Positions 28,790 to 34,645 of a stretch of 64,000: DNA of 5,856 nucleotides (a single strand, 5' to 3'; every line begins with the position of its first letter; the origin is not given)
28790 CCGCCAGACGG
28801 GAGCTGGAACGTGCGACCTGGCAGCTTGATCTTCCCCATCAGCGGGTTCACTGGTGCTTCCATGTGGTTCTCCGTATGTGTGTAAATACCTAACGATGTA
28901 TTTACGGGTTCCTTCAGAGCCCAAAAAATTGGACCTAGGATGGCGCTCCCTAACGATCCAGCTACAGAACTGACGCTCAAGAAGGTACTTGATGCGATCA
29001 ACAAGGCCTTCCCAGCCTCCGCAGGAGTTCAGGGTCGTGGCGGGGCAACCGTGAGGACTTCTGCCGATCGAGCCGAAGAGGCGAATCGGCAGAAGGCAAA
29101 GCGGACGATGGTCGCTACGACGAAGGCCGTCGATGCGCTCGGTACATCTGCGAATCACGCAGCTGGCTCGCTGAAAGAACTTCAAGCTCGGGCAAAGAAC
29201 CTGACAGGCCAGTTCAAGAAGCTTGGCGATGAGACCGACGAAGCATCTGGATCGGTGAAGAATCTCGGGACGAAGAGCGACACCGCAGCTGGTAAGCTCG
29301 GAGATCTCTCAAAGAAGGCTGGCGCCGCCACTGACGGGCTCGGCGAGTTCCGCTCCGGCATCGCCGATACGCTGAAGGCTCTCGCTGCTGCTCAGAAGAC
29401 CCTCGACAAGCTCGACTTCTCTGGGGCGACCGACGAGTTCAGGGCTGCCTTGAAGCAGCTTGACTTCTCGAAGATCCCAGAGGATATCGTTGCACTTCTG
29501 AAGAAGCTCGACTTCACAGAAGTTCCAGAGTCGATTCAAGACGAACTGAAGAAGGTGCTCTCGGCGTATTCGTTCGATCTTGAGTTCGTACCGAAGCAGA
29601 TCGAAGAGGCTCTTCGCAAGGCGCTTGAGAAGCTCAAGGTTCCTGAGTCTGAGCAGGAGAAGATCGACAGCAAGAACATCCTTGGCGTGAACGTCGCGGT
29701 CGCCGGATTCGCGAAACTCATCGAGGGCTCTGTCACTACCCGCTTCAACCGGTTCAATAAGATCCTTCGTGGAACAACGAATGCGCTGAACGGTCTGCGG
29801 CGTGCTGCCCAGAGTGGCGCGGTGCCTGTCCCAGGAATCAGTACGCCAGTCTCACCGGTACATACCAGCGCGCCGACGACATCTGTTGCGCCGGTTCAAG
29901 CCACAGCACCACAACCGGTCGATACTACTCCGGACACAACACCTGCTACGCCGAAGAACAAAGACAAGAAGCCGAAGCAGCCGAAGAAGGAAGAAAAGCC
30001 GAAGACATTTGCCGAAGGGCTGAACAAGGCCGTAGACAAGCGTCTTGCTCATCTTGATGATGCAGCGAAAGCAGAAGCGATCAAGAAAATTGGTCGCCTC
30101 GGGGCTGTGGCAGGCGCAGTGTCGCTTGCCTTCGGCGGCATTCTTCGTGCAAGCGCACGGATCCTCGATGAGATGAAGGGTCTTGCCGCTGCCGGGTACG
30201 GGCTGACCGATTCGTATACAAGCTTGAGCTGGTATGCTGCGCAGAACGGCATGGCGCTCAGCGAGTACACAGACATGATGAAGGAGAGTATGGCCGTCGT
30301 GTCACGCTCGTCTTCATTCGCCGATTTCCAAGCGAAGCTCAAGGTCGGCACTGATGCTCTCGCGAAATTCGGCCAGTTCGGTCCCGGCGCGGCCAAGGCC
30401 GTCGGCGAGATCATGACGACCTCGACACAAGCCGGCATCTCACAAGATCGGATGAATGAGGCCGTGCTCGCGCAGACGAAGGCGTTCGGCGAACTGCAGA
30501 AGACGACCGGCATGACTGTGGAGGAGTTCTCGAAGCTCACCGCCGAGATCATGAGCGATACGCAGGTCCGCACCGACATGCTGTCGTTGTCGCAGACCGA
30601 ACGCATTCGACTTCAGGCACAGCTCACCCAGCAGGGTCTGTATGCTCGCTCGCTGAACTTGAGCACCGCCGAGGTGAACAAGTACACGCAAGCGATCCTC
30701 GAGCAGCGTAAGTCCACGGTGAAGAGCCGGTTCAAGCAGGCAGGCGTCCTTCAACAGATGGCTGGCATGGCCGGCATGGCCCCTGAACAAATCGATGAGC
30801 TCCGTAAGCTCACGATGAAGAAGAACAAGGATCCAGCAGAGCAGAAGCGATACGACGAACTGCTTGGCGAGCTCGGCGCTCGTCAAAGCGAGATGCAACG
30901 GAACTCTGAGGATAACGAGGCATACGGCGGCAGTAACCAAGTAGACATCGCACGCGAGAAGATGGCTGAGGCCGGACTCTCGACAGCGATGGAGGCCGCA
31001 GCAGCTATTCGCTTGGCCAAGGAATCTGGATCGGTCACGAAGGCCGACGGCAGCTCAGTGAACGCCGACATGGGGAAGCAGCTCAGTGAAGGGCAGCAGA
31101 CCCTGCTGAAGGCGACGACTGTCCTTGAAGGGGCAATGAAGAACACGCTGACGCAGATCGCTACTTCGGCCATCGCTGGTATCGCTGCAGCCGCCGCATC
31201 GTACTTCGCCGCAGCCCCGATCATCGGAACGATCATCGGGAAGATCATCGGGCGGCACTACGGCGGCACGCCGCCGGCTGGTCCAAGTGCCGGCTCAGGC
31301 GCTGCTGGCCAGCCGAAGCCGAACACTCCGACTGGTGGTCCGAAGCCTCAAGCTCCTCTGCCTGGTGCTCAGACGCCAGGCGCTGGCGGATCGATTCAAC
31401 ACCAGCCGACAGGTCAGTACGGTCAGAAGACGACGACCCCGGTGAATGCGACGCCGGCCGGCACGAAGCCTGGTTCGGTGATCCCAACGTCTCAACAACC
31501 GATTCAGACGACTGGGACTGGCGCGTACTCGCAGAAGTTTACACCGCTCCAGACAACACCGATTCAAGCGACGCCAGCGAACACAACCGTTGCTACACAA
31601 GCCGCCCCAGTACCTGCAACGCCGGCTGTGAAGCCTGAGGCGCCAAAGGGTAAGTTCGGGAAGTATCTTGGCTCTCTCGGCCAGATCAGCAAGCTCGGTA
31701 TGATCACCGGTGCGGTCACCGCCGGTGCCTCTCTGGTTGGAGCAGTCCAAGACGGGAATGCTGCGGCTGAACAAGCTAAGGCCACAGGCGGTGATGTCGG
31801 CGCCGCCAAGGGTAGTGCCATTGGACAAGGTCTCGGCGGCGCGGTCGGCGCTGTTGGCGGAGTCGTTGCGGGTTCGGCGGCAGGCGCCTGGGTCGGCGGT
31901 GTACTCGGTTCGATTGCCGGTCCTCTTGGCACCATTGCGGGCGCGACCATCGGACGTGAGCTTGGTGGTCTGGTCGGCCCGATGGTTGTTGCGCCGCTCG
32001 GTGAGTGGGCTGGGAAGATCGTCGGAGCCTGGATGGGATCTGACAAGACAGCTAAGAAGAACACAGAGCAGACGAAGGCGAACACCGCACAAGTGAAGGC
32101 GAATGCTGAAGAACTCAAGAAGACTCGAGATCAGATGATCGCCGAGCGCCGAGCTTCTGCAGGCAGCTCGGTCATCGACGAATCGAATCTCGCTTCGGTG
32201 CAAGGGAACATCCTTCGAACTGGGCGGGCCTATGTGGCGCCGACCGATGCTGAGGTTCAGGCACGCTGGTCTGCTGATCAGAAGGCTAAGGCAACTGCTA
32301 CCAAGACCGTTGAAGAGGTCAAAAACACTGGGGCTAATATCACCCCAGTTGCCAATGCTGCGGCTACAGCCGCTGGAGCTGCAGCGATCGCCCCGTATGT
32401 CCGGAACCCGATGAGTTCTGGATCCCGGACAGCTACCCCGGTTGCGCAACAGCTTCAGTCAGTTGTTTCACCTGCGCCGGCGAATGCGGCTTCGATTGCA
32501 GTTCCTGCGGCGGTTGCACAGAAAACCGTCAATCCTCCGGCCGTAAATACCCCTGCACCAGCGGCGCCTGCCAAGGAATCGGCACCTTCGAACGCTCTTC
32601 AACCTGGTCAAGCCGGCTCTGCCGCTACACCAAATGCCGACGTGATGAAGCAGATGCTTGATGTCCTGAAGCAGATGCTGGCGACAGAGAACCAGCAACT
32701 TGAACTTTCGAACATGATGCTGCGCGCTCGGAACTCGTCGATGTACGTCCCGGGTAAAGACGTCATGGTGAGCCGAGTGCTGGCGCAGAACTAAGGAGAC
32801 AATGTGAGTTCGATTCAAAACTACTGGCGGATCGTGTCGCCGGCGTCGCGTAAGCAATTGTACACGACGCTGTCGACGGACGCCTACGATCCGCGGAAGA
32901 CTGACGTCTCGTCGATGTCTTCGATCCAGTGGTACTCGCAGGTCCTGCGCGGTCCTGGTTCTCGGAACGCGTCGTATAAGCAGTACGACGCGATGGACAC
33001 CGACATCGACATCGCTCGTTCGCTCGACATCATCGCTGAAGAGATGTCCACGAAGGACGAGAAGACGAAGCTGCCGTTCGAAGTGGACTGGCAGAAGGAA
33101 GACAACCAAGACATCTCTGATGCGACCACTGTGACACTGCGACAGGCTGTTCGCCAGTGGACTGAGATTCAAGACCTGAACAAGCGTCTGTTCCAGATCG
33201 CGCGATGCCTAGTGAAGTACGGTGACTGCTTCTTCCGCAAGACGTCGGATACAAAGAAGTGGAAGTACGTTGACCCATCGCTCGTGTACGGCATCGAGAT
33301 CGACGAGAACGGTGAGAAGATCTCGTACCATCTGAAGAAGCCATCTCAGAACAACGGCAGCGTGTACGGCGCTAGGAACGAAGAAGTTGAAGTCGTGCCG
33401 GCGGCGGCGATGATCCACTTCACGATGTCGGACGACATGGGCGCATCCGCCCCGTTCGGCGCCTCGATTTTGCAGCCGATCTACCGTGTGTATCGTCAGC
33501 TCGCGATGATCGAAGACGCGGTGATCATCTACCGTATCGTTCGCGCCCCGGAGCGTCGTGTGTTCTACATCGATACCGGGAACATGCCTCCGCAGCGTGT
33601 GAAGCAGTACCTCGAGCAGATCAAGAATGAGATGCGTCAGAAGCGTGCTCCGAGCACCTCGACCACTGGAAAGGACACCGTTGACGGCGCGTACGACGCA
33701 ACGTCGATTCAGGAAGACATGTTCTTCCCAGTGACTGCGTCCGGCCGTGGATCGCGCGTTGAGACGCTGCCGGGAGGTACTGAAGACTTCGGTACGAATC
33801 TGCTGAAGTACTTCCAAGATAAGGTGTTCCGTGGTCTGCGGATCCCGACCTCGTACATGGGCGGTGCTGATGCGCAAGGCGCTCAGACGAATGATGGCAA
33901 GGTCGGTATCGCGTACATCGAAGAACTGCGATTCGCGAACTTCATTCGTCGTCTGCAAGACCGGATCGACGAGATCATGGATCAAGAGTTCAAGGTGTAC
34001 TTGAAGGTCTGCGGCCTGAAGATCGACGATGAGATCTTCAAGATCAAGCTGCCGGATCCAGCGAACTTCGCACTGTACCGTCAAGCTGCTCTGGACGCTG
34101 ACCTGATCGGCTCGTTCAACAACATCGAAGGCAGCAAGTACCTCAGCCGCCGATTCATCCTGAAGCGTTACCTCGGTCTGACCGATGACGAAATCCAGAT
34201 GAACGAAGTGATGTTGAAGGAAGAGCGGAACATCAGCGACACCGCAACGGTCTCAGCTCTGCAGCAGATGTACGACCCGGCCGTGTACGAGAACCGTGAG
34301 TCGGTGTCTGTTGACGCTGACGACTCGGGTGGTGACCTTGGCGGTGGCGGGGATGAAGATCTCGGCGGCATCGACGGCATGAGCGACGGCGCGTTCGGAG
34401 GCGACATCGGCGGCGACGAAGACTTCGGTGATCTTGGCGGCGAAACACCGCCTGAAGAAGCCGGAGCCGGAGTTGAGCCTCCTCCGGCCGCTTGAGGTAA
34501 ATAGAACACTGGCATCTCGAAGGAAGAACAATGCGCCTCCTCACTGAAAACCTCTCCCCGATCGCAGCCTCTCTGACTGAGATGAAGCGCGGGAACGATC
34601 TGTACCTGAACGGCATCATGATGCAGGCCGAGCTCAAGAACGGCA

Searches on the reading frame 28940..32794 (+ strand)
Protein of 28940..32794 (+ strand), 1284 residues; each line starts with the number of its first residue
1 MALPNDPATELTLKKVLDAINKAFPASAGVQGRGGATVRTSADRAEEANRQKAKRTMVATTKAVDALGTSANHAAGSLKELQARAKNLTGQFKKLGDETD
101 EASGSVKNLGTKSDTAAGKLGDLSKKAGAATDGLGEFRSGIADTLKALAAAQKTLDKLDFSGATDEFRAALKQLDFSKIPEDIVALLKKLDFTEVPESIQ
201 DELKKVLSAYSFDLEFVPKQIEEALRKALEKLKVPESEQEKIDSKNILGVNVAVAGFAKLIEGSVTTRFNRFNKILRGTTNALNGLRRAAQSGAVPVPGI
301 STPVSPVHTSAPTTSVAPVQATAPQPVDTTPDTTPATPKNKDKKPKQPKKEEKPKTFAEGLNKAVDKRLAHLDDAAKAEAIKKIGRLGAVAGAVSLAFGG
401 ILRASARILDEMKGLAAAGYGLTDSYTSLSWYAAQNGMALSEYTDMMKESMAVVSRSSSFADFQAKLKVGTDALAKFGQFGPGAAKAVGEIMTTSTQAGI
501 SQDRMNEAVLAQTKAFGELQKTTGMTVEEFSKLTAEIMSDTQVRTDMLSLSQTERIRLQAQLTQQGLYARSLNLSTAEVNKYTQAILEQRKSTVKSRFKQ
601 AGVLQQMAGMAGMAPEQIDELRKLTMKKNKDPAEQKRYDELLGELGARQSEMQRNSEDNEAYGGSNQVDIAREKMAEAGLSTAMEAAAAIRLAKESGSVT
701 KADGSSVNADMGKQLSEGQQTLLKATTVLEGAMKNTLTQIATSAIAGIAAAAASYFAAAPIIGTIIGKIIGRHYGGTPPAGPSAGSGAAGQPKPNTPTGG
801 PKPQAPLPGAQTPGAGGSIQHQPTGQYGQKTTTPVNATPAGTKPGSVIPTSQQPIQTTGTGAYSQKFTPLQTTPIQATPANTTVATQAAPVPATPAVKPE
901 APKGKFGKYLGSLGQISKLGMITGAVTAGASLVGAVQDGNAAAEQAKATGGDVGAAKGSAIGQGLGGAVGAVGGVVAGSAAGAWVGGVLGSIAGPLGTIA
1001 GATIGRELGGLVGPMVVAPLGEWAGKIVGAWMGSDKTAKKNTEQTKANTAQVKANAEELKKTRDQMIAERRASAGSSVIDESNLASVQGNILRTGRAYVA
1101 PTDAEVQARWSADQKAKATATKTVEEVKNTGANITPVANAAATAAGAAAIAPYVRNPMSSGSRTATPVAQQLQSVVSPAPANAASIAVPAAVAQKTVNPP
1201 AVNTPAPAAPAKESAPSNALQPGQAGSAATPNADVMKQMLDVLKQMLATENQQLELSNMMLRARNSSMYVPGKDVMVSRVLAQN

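Call 12: search_protein_families(library=pfam, proteins=[window:28940-32794:+], max_evalue=0.01)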
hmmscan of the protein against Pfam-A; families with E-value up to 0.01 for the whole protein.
window:28940-32794:+ (1284 aa): 1 family
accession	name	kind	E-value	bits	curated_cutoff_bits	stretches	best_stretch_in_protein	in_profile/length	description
PF01369.25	Sec7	-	0.0032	17.5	22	0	180-243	33-101/183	Sec7 domain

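Call 13: search_protein_families(library=phrogs, proteins=[window:28940-32794:+], max_evalue=0.001)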
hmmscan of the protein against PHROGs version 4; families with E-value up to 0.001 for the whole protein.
window:28940-32794:+ (1284 aa): 4 families
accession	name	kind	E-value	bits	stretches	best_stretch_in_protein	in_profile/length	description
phrog_22557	-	unknown function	9.1e-07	30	1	936-1048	15-132/136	-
phrog_167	-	tail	1.5e-06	27.2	0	117-1150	116-776/1555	tail length tape measure protein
phrog_29560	-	unknown function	0.00019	22.7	1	963-1033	23-93/111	-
phrog_1272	-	tail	0.00031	19.6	1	40-189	64-233/1606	tail length tape measure protein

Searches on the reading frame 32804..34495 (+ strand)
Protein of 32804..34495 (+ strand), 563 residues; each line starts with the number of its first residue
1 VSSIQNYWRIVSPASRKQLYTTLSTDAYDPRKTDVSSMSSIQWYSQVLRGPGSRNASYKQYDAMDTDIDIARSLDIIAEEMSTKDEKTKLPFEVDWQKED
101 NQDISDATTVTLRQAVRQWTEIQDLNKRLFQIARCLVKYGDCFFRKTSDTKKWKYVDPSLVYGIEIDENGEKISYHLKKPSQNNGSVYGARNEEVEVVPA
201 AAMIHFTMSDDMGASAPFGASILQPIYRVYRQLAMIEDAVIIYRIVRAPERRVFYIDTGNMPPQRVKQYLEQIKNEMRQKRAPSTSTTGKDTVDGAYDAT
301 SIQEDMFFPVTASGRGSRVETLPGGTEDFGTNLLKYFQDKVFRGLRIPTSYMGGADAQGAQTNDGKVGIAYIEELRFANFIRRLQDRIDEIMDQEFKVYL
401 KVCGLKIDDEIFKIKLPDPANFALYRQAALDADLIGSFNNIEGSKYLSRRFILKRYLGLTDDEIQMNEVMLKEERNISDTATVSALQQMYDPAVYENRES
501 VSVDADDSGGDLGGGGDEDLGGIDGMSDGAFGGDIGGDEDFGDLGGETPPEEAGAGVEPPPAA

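Call 12: search_protein_families(library=pfam, proteins=[window:32804-34495:+], max_evalue=0.01)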
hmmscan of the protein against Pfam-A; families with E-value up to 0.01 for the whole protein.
window:32804-34495:+ (563 aa): 2 families
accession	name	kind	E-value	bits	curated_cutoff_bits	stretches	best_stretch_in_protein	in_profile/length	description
PF07230.16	Portal_T4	-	2.3e-90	303.9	22.9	1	56-474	3-433/433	Bacteriophage T4-like portal protein (Gp20)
PF05136.18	Phage_portal_2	-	4.5e-09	36.4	32.9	1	158-249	150-238/354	Phage portal protein, lambda family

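Call 13: search_protein_families(library=phrogs, proteins=[window:32804-34495:+], max_evalue=0.001)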
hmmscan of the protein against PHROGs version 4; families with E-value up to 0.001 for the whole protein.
window:32804-34495:+ (563 aa): 4 families
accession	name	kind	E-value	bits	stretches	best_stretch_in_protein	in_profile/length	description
phrog_213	-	head and packaging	3.1e-92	310.9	1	38-479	44-502/528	portal protein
phrog_1497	-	head and packaging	3.9e-08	33.6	0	46-146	57-155/549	portal protein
phrog_9232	-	head and packaging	7.1e-05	22.8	0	153-232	171-230/502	portal protein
phrog_21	-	head and packaging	0.00014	20.8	1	159-248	203-291/1362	portal protein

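Call 14: search_dna_similar(query=window:32804-34495:+, collection=phages, mode=protein, max_rows=25)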
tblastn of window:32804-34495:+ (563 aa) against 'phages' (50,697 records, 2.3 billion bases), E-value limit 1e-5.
Records with a match: 2563; places in all: 2565; records where one place covers at least 80% of the query: 63.
Best place of each record, by identity: <60% 2563.
By first word of the organism name: Escherichia 667; Synechococcus 382; Klebsiella 330; Salmonella 202; Vibrio 134; Shigella 89; Aeromonas 80; Acinetobacter 71; Cyanophage 62; Enterobacter 58; and 61 more.
By host as written in the record: - 456; Escherichia coli 278; Klebsiella pneumoniae 114; Synechococcus 107; Synechococcus sp. 41; Escherichia coli O157:H7 38; Salmonella enterica 29; Synechococcus sp. WH7803 28; and 567 more.
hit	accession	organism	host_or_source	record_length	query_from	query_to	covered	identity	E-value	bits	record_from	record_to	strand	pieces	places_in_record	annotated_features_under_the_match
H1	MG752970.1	Ralstonia phage RsoM2USA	Ralstonia solanacearum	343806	1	499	89%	50.8%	2e-175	555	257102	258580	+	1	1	hypothetical protein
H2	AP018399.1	Xanthomonas phage XacN1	Xanthomonas citri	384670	3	492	87%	38.5%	3e-112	373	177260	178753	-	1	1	portal vertex protein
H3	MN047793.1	Xanthomonas phage Xoo-sp13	Xanthomonas oryzae pv. oryzae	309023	4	477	84%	38.7%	2e-105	354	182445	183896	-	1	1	portal vertex protein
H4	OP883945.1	Stenotrophomonas phage CM1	Stenotrophomonas maltophilia SRM01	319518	1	492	87%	36.7%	4e-102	344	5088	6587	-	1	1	record has no annotation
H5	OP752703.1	Stenotrophomonas phage RAS14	Stenotrophomonas maltophilia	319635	1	492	87%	36.7%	4e-102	344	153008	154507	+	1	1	portal vertex protein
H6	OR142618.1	Pseudomonas phage Callisto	Pseudomonas aeruginosa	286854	1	479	85%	36.6%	4e-96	327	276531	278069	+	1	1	hypothetical protein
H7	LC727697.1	Pseudomonas phage sp. 30-2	Pseudomonas aeruginosa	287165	1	479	85%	36.6%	4e-96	327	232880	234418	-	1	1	hypothetical protein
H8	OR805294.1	Pseudomonas phage Ettore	Pseudomonas aeruginosa PAO1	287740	1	479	85%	36.6%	4e-96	327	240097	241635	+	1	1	portal protein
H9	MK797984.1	Pseudomonas phage vB_PaeM_PA5oct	-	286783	1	479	85%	36.4%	2e-95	325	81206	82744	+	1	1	portal (connector) protein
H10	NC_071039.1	Pseudomonas phage vB_PaeM_PA5oct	-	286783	1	479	85%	36.4%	2e-95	325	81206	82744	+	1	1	portal protein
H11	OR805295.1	Pseudomonas phage Paride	Pseudomonas aeruginosa PAO1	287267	1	479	85%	36.4%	2e-95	325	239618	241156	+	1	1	portal protein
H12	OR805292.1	Pseudomonas phage Cassandra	Pseudomonas aeruginosa PAO1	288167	1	479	85%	36.4%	2e-95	325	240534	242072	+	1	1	portal protein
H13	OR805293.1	Pseudomonas phage Deifobo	Pseudomonas aeruginosa PAO1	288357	1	479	85%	36.4%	2e-95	325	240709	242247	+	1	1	portal protein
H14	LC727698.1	Pseudomonas phage sp. 30-3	Pseudomonas aeruginosa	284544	1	479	85%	36.4%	2e-95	325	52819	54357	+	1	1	hypothetical protein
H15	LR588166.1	Pseudomonas phage vB_PaeM_MIJ3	-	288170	1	479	85%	36.4%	2e-95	325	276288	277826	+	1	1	head portal vertex protein: head portal vertex protein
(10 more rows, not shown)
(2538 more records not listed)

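Call 34: get_annotated_region(hit=H1, flank=3000)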
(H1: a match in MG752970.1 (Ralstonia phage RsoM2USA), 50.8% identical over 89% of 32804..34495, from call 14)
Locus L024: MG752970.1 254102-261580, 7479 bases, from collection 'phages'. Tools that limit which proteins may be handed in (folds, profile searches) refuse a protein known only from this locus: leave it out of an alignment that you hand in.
description: Ralstonia phage RsoM2USA, complete genome.
organism: Ralstonia phage RsoM2USA (NCBI taxid 2070027)
taxonomy: Viruses; Duplodnaviria; Heunggongvirae; Uroviricota; Caudoviricetes
host: Ralstonia solanacearum; source: soil; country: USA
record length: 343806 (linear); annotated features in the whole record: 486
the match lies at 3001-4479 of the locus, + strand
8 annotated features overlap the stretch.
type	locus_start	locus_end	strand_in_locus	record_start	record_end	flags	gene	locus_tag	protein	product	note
CDS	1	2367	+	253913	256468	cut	-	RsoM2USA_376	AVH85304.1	hypothetical protein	-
CDS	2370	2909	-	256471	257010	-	-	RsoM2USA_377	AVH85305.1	hypothetical protein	-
CDS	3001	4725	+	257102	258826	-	-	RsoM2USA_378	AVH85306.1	hypothetical protein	-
CDS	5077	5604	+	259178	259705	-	-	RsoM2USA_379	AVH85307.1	hypothetical protein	-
CDS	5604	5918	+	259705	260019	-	-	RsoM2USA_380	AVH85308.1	hypothetical protein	-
CDS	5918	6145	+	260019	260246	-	-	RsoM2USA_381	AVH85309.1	hypothetical protein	-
CDS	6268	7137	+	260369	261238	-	-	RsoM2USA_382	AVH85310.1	hypothetical protein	-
CDS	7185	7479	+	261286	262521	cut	-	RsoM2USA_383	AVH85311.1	hypothetical protein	-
